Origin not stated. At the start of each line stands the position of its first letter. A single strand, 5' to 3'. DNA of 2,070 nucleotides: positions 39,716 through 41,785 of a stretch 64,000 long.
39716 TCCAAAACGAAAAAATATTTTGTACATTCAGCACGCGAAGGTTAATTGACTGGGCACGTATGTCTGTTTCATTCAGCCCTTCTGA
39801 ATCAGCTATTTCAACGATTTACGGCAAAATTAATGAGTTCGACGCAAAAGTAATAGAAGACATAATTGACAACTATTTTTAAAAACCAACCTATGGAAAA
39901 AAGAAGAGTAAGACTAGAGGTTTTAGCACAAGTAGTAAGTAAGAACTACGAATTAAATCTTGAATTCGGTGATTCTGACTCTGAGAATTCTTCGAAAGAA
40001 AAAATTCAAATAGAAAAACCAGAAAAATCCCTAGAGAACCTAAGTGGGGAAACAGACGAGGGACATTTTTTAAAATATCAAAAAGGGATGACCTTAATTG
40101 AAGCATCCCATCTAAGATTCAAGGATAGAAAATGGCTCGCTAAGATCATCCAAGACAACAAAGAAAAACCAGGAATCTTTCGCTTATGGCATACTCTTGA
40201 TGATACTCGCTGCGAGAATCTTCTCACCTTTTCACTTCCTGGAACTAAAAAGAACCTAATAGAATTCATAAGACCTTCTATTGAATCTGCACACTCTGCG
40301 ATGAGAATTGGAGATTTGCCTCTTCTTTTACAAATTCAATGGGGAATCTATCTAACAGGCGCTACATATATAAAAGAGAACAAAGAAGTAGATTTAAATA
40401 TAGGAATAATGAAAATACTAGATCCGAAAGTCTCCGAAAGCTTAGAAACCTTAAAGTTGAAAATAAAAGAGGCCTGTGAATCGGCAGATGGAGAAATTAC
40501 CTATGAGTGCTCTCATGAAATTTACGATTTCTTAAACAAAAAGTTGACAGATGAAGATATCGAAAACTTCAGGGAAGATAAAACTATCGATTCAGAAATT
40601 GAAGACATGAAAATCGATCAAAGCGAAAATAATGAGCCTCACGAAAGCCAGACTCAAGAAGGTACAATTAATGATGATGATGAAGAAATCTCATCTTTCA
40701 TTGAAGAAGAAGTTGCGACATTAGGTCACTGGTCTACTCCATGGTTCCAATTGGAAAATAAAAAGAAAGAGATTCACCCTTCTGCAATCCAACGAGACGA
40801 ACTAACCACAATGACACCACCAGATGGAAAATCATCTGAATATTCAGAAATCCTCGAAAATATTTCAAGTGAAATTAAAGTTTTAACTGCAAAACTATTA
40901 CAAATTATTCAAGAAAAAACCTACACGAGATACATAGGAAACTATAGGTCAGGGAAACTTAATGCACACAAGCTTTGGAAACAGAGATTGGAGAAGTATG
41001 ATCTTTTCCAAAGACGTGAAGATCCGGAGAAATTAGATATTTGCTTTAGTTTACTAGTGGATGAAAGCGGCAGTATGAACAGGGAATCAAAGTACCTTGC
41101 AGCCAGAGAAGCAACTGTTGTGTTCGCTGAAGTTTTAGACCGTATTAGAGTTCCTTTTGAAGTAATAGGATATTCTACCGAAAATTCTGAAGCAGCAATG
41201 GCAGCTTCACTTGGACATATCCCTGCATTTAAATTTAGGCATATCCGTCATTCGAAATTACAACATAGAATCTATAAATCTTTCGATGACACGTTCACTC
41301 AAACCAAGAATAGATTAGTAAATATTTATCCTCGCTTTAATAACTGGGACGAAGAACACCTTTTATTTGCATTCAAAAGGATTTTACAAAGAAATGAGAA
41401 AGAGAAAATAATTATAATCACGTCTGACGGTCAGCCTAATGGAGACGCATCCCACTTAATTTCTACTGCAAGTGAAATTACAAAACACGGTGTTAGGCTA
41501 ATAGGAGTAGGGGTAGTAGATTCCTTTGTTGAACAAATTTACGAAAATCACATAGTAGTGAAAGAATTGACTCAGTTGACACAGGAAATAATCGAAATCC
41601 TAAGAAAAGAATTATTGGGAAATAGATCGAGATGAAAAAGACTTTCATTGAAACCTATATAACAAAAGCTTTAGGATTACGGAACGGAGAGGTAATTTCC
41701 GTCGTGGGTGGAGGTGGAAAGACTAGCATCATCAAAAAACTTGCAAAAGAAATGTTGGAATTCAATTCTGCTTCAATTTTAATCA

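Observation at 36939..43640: Orphan six-gene maturation operon: ACAD - YqeB - AAA+ (AAA_5) - acidic VWA protein - YqeC - XdhC, with no molybdenum hydroxylase next to it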

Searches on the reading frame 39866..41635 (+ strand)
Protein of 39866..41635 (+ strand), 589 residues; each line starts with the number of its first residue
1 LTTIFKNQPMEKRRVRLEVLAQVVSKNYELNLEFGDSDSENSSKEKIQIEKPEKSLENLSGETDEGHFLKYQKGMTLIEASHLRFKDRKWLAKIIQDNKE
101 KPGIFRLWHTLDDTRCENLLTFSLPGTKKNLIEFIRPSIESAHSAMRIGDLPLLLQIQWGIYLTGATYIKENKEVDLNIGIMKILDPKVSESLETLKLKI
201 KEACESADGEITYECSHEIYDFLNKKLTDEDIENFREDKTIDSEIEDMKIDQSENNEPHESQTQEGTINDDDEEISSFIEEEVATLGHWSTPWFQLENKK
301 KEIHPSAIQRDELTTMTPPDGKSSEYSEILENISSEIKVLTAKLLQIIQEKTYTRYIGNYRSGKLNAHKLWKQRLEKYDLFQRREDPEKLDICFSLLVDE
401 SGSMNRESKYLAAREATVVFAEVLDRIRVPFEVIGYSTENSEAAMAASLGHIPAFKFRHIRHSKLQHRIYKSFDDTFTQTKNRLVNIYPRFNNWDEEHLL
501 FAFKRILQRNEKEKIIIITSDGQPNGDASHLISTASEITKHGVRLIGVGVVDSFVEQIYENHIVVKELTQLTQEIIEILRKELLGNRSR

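Call 4: search_protein_families(library=pfam, proteins=[window:39866-41635:+], max_evalue=0.01)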
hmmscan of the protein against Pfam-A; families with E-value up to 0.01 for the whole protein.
window:39866-41635:+ (589 aa): 2 families
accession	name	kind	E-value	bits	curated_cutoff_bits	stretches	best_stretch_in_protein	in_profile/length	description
PF11775.14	CobT_C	-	5.8e-19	69.1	21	1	381-581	2-216/220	Cobalamin biosynthesis protein CobT VWA domain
PF00092.34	VWA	-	4.5e-05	24.2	23.8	1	396-557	4-146/174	von Willebrand factor type A domain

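Call 5: search_protein_families(library=ncbifam, proteins=[window:39866-41635:+], max_evalue=0.01)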
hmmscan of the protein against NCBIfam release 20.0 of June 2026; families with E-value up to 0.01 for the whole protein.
window:39866-41635:+ (589 aa): 1 family
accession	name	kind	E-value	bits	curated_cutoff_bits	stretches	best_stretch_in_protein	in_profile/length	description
TIGR01651.1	CobT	equivalog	1.4e-13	50.4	759.05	1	304-541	303-544/600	cobaltochelatase subunit CobT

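Call 14: find_homologous_proteins(query=window:39893-41635:+, max_evalue=0.00001)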
Query window:39893-41635:+ (580 aa): 132 proteins with E <= 0.00001 among 8000 candidates; the best 120 are listed.
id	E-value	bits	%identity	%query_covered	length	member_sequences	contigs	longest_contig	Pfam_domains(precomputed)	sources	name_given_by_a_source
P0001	0.0e+0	1053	81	100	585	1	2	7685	PF11775.14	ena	-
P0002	0.0e+0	1021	78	100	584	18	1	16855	PF11775.14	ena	-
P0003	0.0e+0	1020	78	100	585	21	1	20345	PF11775.14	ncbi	ncbi:MAG: cobaltochelatase CobT-related protein [bacterium]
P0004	1.2e-243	828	96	67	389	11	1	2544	-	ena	-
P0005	6.6e-208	710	56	99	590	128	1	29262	PF11775.14,PF00092.35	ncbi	-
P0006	2.9e-207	708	55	99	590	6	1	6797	PF11775.14,PF00092.35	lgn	-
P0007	7.8e-205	700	54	99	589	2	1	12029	PF11775.14,PF00092.35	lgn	-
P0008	1.6e-204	699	55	99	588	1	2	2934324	PF11775.14,PF00092.35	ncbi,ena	-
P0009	3.9e-204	698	54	99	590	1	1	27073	PF11775.14,PF00092.35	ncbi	-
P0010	1.6e-202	692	55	99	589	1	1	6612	PF11775.14,PF00092.35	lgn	-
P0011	2.2e-202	692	54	99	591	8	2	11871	PF11775.14,PF00092.35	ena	-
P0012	3.6e-202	691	53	99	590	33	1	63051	PF11775.14,PF00092.35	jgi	jgi:hypothetical protein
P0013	7.7e-202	690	54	99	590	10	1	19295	PF11775.14,PF00092.35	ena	-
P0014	4.2e-200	684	52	99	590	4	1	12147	PF11775.14,PF00092.35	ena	-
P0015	1.1e-199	683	54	100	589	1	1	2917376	PF11775.14,PF00092.35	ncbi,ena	-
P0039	2.1e-118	415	38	99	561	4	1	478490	PF11775.14,PF00092.35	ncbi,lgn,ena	-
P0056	3.8e-90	321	34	98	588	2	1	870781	PF11775.14,PF00092.35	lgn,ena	-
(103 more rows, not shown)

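Call 15: find_encoding_contigs(protein=P0008, flank=10000, max_places=2)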
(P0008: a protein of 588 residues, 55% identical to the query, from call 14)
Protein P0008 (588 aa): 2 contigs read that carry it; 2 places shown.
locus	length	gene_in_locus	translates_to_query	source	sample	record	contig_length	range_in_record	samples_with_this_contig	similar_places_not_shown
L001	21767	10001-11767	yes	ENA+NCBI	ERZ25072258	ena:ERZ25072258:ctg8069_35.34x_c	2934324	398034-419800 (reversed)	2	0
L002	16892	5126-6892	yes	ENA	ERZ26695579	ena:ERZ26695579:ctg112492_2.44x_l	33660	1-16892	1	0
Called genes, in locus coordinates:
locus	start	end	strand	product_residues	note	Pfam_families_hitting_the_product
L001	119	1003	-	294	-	PF01676:Metalloenzyme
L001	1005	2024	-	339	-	PF18152:DAHP_snth_FXD, PF00793:DAHP_synth_1, PF03102:NeuB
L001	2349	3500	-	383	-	PF07969:Amidohydro_3 (weak), PF01979:Amidohydro_1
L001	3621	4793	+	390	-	PF02771:Acyl-CoA_dh_N, PF02770:Acyl-CoA_dh_M, PF00441:Acyl-CoA_dh_1, PF08028:Acyl-CoA_dh_2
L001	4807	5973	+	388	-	PF02771:Acyl-CoA_dh_N, PF02770:Acyl-CoA_dh_M, PF00441:Acyl-CoA_dh_1, PF08028:Acyl-CoA_dh_2, PF22924:ACOX_C_alpha1 (weak)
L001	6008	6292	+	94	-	PF24696:UGSC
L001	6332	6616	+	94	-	PF24696:UGSC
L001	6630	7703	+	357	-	-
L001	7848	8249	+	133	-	PF01042:Ribonuc_L-PSP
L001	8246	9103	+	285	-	-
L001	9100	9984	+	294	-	PF07726:AAA_3, PF07728:AAA_5, PF08406:CbbQ_C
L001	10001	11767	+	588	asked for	PF11775:CobT_C, PF00092:VWA (faint)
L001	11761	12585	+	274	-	PF19842:YqeC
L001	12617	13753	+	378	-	PF02625:XdhC_CoxI, PF13478:XdhC_C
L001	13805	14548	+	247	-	PF18912:DZR_2, PF00156:Pribosyltran (weak)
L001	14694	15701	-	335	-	PF04166:PdxA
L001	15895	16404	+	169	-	-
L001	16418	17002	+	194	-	PF02775:TPP_enzyme_C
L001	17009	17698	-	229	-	PF00702:Hydrolase, PF13419:HAD_2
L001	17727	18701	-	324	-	PF08240:ADH_N, PF00107:ADH_zinc_N, PF13602:ADH_zinc_N_2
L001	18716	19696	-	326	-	PF08240:ADH_N, PF00107:ADH_zinc_N, PF13602:ADH_zinc_N_2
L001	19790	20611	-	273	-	PF06707:DUF1194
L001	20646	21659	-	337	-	PF13432:TPR_16 (faint), PF13414:TPR_11 (faint), PF13428:TPR_14 (faint), PF14559:TPR_19 (faint), PF21033:RMD1-3 (faint), PF13431:TPR_17 (faint)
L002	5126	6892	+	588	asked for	PF11775:CobT_C, PF00092:VWA (faint)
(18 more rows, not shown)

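Call 16: find_encoding_contigs(protein=P0039, flank=10000, max_places=2)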
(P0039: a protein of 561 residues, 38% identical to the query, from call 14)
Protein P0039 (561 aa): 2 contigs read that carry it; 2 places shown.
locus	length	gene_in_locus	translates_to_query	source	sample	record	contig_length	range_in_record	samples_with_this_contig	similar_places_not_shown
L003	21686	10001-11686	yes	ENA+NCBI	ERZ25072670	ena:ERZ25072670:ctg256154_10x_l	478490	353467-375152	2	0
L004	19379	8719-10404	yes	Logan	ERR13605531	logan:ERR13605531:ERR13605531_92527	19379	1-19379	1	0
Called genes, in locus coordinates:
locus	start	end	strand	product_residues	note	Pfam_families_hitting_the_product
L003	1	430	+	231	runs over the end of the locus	PF02622:DUF179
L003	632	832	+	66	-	-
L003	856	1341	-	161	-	-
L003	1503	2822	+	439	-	PF13660:DUF4147, PF05161:MOFRL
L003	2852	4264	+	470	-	PF00224:PK, PF02887:PK_C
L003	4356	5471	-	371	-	PF01073:3Beta_HSD, PF01370:Epimerase, PF02719:Polysacc_synt_2, PF05368:NmrA (weak), PF13460:NAD_binding_10, PF16363:GDP_Man_Dehyd, PF01370:Epimerase, PF16363:GDP_Man_Dehyd, +1 more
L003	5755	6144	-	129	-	PF01008:IF-2B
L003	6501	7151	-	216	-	PF02674:Colicin_V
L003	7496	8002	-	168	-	PF13420:Acetyltransf_4 (weak), PF13527:Acetyltransf_9 (faint), PF13673:Acetyltransf_10, PF00583:Acetyltransf_1, PF13508:Acetyltransf_7, PF08445:FR47 (weak)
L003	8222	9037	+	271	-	-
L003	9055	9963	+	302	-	PF07726:AAA_3, PF07728:AAA_5, PF08406:CbbQ_C (weak)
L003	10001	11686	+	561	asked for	PF00092:VWA, PF11775:CobT_C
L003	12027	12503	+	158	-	PF02423:OCD_Mu_crystall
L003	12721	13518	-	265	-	PF01656:CbiA, PF13500:AAA_26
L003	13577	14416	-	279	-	PF00581:Rhodanese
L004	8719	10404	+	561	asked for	PF00092:VWA, PF11775:CobT_C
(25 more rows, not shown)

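Call 17: find_encoding_contigs(protein=P0056, flank=10000, max_places=2)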
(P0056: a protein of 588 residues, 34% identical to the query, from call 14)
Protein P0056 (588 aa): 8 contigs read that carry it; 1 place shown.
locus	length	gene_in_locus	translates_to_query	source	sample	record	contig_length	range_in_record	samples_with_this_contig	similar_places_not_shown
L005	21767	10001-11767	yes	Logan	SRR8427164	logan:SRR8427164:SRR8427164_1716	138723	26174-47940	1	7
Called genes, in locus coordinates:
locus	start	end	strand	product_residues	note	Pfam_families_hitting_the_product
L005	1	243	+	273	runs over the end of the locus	PF01261:AP_endonuc_2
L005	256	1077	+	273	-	PF04962:KduI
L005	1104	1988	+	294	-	PF00701:DHDPS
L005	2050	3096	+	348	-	PF08240:ADH_N, PF16912:Glu_dehyd_C, PF00107:ADH_zinc_N, PF13602:ADH_zinc_N_2 (weak)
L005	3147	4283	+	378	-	PF13483:Lactamase_B_3, PF12706:Lactamase_B_2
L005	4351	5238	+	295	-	PF02826:2-Hacid_dh_C, PF03446:NAD_binding_2, PF03807:F420_oxidored, PF14833:NAD_binding_11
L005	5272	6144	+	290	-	PF00941:FAD_binding_5, PF03450:CO_deh_flav_C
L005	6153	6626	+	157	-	PF00111:Fer2, PF13085:Fer2_3 (weak), PF01799:Fer2_2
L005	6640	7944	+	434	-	PF01315:Ald_Xan_dh_C, PF02738:MoCoBD_1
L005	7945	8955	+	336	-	PF20256:MoCoBD_2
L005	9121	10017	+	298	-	PF07726:AAA_3, PF07728:AAA_5, PF08406:CbbQ_C (weak)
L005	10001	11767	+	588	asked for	PF11775:CobT_C, PF00092:VWA (faint)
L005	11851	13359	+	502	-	PF00171:Aldedh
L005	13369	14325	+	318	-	PF00389:2-Hacid_dh, PF02826:2-Hacid_dh_C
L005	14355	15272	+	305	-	PF01261:AP_endonuc_2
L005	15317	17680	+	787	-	PF00456:Transketolase_N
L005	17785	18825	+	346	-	PF02625:XdhC_CoxI, PF13478:XdhC_C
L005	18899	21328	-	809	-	-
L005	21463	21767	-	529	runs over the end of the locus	PF00111:Fer2 (weak), PF17651:Raco_middle, PF14574:RACo_C_ter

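Call 23: find_related_loci(query=A1, collection=genome_contigs, flank=10000)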
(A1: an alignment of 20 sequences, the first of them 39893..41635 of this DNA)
Query A1 (580 aa) in genome_contigs; peptide patterns used: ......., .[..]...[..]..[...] (x = any residue, [..] = any of these).
168 stretches matched a pattern; 84 encode a relative of the query (tblastn E <= 1e-3); the best 80 are kept; 80 distinct loci.
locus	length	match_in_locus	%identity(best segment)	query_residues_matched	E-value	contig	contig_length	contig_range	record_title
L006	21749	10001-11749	79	1-579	0e+0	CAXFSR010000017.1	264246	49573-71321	MAG TPA_asm: uncultured Nitrospinaceae bacterium isolate ERR599111_metabat2_112 genome assembly, contig: ERZ841489.25330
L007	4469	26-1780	79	1-580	0e+0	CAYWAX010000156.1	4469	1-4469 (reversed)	MAG TPA_asm: uncultured Nitrospinaceae bacterium isolate binchicken_co46_903 genome assembly, contig: NODE_41855_length_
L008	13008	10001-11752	79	1-580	0e+0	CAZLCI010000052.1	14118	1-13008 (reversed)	MAG TPA_asm: uncultured Nitrospinaceae bacterium isolate ERP001736_co3_149 genome assembly, contig: NODE_2214_length_141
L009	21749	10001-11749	54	1-577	0e+0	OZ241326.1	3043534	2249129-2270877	MAG: bacterium isolate 4cf85a08-3ac9-4936-9f49-292be0ba675b genome assembly, chromosome: 1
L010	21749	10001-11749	56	1-577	0e+0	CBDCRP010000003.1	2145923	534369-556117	MAG: bacterium isolate c343b5c3-9596-4089-b975-978780b2b10b genome assembly, contig: contig_3, whole genome shotgun sequ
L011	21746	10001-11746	55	1-577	0e+0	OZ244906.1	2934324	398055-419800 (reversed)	MAG: bacterium isolate 988bfccd-3f86-43f9-a3c1-69845a0f5bc7 genome assembly, chromosome: 1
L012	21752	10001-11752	56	1-577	0e+0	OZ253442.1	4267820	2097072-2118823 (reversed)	MAG: bacterium isolate e26f613c-7608-46b1-ae07-a2f8df169297 genome assembly, chromosome: 1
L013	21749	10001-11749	55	1-577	0e+0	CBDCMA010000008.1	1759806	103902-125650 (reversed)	MAG: bacterium isolate 6263ad5f-5925-4d78-8ae4-828cafc75c34 genome assembly, contig: contig_8, whole genome shotgun sequ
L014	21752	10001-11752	55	1-577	0e+0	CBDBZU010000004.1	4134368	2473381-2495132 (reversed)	MAG: bacterium isolate 14075d2c-179b-4e0f-9294-86ba791e4164 genome assembly, contig: contig_4, whole genome shotgun sequ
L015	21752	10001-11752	56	1-577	0e+0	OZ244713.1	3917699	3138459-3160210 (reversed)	MAG: bacterium isolate e5014806-8d25-4488-8218-63b8719b0073 genome assembly, chromosome: 1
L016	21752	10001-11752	55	1-577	0e+0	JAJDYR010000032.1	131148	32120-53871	MAG: bacterium isolate jk18x34bins.43 k141_415822, whole genome shotgun sequence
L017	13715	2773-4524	55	1-577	0e+0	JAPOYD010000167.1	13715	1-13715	MAG: Nitrospinota bacterium isolate COS4_bin_23 NODE_3599_length_13715_cov_8.33851, whole genome shotgun sequence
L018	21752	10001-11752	54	1-577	0e+0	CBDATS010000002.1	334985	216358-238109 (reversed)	MAG: bacterium isolate ae52f057-cb51-4de3-9b45-eb3ba2375a15 genome assembly, contig: contig_2, whole genome shotgun sequ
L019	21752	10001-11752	55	1-577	0e+0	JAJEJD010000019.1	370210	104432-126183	MAG: bacterium isolate p16x63bins.49 k141_560103, whole genome shotgun sequence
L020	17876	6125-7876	54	1-577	0e+0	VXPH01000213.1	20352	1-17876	MAG: Nitrospinota bacterium isolate SB0662_bin_51 NODE_2476_length_20352_cov_27.564960, whole genome shotgun sequence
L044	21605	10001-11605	39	4-567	3e-125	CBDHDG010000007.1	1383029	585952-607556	MAG: bacterium isolate 69b2227f-91d7-440d-8fa6-b459675921ba genome assembly, contig: contig_7, whole genome shotgun sequ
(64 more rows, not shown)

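Call 27: search_protein_families(library=pfam, proteins=[L044:11750-12874:+, L044:11726-13339:-, L044:13530-14654:+, L044:14483-15073:+, L044:15070-15876:+, L044:15085-16035:-, L044:17281-19629:+, L001:6630-7703:+, L001:6008-6292:+, L044:6385-7515:-], max_evalue=0.001)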
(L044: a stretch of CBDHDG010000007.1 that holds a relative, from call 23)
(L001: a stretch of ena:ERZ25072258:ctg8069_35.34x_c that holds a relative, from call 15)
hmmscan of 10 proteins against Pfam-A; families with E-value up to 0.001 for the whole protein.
L044:11750-12874:+ (374 aa): 2 families
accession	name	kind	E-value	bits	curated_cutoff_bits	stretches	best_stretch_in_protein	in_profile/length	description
PF02423.21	OCD_Mu_crystall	-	1.3e-40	139.7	24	1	30-353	13-312/314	Ornithine cyclodeaminase/mu-crystallin family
PF01488.26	Shikimate_DH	-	2.2e-06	28.2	24.3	1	167-256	17-99/138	Shikimate / quinate 5-dehydrogenase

L044:11726-13339:- (537 aa): 0 families

L044:13530-14654:+ (374 aa): 2 families
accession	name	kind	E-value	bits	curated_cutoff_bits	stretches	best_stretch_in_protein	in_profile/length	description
PF00384.28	Molybdopterin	-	5e-17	62.4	24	1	69-252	1-182/353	Molybdopterin oxidoreductase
PF04879.21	Molybdop_Fe4S4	-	3.8e-13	49.6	22.7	1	13-65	2-54/55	Molybdopterin oxidoreductase Fe4S4 domain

L044:14483-15073:+ (196 aa): 0 families

L044:15070-15876:+ (268 aa): 1 family
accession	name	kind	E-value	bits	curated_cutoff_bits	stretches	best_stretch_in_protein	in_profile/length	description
PF01568.27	Molydop_binding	-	1.7e-22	80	26.8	1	139-240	2-95/110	Molydopterin dinucleotide binding domain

L044:15085-16035:- (316 aa): 0 families

L044:17281-19629:+ (782 aa): 3 families
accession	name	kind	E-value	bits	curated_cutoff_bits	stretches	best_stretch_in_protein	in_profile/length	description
PF02738.23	MoCoBD_1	-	3e-73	246.3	27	1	168-400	8-241/244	Molybdopterin cofactor-binding domain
PF20256.3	MoCoBD_2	-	2.7e-65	221.1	27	1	427-712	1-283/283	Molybdopterin cofactor-binding domain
PF01315.27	Ald_Xan_dh_C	-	7.9e-29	100.6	31.3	1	20-128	1-108/110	Aldehyde oxidase and xanthine dehydrogenase, a/b hammerhead domain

L001:6630-7703:+ (357 aa): 0 families

L001:6008-6292:+ (94 aa): 1 family
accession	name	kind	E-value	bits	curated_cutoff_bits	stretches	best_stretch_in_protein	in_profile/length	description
PF24696.1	UGSC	-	7.1e-15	56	25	1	6-94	1-92/172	UGSC family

L044:6385-7515:- (376 aa): 2 families
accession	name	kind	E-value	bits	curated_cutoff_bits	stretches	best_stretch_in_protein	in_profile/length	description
PF00990.26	GGDEF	-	5.9e-36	124.1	23.8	1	222-369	2-160/161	Diguanylate cyclase, GGDEF domain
PF00072.30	Response_reg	-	1.9e-24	86.4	30.2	1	55-164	2-110/111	Response regulator receiver domain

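Call 30: find_homologous_proteins(query=L044:17281-19629:+, max_evalue=1e-20)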
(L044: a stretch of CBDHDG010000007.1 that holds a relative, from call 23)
Query L044:17281-19629:+ (782 aa): 6743 proteins with E <= 1e-20 among 8000 candidates; the best 120 are listed.
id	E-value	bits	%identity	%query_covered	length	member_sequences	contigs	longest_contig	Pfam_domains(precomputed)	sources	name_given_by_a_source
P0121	0.0e+0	1774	99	100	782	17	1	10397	PF02738.24,PF20256.4,PF01315.28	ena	-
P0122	0.0e+0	1536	83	100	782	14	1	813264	PF02738.24,PF20256.4,PF01315.28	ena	-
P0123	0.0e+0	1491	82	99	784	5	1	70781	PF02738.24,PF20256.4,PF01315.28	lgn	-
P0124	0.0e+0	1489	82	99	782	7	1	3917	PF02738.24,PF20256.4,PF01315.28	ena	-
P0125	0.0e+0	1479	81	100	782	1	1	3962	PF02738.24,PF20256.4,PF01315.28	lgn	-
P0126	0.0e+0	1439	79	99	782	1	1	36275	PF02738.24,PF20256.4,PF01315.28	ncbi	ncbi:MAG: xanthine dehydrogenase family protein molybdopterin-binding subunit [Nitrospinota bacteriu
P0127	0.0e+0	1302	72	99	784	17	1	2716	PF02738.24,PF20256.4,PF01315.28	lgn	-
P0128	0.0e+0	1085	100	61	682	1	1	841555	PF02738.24,PF01315.28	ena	-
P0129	0.0e+0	1023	81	69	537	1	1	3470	PF02738.24,PF20256.4,PF01315.28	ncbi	ncbi:MAG: xanthine dehydrogenase family protein molybdopterin-binding subunit, partial [Nitrospinota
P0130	6.2e-284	962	55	98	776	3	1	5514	PF02738.24,PF20256.4,PF01315.28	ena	-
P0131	7.2e-282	955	56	98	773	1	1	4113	PF02738.24,PF20256.4,PF01315.28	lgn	-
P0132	3.2e-281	953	55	98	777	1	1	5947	PF02738.24,PF20256.4,PF01315.28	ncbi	ncbi:MAG: xanthine dehydrogenase family protein molybdopterin-binding subunit [Candidatus Binatia ba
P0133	2.8e-280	950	56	98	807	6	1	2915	PF02738.24,PF20256.4,PF01315.28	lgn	-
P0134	6.4e-280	949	56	98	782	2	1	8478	PF02738.24,PF20256.4,PF01315.28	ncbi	-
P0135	2.6e-278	943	55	98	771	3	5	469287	PF02738.24,PF20256.4,PF01315.28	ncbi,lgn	-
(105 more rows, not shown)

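Call 34: search_solved_structures(query=window:39893-41635:+, max_evalue=0.01)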
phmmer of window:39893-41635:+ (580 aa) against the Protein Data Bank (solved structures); distinct sequences matched with E-value up to 0.01: 3.
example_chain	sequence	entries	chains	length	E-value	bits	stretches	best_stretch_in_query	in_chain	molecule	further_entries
21vt_A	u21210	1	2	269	1.4e-10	43.9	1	380-536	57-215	Cobaltochelatase subunit CobT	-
9uka_G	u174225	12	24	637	3e-10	42.7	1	372-535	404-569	Cobaltochelatase subunit CobT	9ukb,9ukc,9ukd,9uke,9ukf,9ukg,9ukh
4cn8_A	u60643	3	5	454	0.00023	23.3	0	500-549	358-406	PROXIMAL THREAD MATRIX PROTEIN 1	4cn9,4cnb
